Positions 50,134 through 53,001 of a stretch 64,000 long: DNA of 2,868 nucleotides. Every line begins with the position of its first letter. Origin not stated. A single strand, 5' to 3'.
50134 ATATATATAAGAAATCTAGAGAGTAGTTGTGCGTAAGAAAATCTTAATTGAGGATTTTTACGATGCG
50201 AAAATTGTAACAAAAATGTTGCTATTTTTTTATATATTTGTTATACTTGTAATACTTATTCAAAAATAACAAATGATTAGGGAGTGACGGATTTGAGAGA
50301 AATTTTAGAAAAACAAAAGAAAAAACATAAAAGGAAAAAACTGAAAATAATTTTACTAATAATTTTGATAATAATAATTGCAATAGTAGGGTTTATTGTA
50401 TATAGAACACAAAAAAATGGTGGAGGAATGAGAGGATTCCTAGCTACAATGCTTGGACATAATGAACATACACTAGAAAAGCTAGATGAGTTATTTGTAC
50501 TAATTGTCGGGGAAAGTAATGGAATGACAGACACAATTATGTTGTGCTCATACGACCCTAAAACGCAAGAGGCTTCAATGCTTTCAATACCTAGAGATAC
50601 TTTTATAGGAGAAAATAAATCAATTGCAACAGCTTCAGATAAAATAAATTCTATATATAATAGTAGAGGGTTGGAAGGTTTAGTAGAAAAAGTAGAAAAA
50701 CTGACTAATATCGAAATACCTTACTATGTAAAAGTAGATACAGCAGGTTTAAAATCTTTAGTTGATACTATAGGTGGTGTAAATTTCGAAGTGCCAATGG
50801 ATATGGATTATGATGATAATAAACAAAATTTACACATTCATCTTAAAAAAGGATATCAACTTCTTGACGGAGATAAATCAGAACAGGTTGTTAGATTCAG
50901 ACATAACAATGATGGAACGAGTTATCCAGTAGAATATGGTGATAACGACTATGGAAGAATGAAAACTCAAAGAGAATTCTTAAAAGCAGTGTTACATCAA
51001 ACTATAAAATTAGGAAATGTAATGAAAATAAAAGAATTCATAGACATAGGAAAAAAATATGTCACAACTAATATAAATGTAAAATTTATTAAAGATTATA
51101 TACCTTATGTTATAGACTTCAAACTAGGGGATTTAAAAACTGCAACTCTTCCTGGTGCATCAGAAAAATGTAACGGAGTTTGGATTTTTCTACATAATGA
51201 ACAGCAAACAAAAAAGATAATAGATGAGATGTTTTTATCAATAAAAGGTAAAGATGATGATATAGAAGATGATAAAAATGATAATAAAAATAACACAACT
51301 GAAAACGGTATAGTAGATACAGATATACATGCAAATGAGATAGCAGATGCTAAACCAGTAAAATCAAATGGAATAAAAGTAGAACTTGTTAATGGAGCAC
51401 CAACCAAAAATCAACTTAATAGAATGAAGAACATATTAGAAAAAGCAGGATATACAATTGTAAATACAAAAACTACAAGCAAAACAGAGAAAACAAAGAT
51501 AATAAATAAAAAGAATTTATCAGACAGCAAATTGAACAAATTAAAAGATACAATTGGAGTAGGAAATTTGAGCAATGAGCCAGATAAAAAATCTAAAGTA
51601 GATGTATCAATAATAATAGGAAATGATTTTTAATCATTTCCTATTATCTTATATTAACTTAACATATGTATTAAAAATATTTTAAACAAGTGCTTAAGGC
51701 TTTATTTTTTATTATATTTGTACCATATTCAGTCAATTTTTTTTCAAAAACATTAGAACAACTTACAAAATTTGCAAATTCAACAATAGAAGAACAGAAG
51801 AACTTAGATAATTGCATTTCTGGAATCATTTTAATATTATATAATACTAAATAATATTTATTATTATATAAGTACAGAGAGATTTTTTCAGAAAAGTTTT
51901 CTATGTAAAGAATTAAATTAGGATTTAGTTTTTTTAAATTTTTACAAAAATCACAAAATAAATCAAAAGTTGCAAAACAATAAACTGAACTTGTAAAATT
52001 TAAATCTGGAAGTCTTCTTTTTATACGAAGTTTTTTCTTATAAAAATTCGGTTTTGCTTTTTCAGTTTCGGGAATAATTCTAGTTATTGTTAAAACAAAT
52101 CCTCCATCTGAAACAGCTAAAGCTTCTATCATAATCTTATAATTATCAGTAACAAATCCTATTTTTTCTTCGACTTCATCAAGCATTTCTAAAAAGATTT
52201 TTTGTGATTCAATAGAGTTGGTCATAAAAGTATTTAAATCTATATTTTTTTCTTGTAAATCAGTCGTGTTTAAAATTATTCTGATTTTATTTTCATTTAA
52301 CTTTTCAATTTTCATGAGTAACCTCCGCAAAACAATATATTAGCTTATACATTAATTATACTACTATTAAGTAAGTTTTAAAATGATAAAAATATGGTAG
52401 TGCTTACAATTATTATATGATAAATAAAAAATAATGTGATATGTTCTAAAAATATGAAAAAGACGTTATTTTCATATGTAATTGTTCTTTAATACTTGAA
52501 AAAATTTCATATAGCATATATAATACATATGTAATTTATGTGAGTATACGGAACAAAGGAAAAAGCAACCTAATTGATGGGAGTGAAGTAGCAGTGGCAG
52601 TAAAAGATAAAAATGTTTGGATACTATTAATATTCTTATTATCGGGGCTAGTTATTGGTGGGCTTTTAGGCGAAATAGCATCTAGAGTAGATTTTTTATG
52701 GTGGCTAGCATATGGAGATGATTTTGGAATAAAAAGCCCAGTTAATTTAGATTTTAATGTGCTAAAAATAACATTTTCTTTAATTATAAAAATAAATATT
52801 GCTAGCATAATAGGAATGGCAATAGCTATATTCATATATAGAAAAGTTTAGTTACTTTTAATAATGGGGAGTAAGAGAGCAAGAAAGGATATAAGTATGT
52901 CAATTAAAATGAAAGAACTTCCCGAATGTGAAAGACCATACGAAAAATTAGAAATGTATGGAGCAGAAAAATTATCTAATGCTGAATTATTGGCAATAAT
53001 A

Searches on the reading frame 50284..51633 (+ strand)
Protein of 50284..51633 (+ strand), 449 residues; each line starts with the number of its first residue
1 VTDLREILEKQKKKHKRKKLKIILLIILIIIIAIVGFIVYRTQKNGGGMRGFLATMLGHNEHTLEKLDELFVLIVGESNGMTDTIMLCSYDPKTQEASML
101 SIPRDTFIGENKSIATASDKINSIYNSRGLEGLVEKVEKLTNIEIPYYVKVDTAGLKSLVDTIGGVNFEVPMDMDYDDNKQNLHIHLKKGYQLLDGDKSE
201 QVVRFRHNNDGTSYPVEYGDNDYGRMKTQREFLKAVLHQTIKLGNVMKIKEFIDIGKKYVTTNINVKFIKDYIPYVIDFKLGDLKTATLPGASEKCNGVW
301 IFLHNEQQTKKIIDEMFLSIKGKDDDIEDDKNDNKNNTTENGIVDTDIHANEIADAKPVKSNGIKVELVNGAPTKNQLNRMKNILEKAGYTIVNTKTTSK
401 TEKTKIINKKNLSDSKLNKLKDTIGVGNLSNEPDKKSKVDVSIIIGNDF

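Call 35: search_protein_families(library=pfam, proteins=[window:50284-51633:+], max_evalue=0.01)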
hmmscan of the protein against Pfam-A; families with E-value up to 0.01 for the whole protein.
window:50284-51633:+ (449 aa): 4 families
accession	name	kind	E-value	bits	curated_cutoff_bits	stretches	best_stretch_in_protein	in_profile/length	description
PF03816.19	LytR_cpsA_psr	-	3.5e-38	131.6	24.6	1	82-240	2-148/150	LytR_cpsA_psr family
PF13399.11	LytR_C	-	3.4e-09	37.9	22.2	1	364-449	2-86/86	LytR cell envelope-related transcriptional attenuator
PF23906.1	DUF7248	-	0.00075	19.9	27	0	21-39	11-29/58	Family of unknown function (DUF7248)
PF07955.17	DUF1687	-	0.0035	18.2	27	1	342-420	44-106/128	Protein of unknown function (DUF1687)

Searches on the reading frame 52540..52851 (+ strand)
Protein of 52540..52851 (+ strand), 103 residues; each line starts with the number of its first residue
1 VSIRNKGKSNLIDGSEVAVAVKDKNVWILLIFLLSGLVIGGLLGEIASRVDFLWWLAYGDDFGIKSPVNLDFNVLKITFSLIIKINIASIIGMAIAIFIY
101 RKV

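Call 35: search_protein_families(library=pfam, proteins=[window:52540-52851:+], max_evalue=0.01)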
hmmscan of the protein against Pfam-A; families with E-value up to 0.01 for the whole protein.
window:52540-52851:+ (103 aa): 1 family
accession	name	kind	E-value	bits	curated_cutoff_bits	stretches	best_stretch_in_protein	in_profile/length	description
PF14209.11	DUF4321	-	8.4e-19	67.6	27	1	53-100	1-48/48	Domain of unknown function (DUF4321)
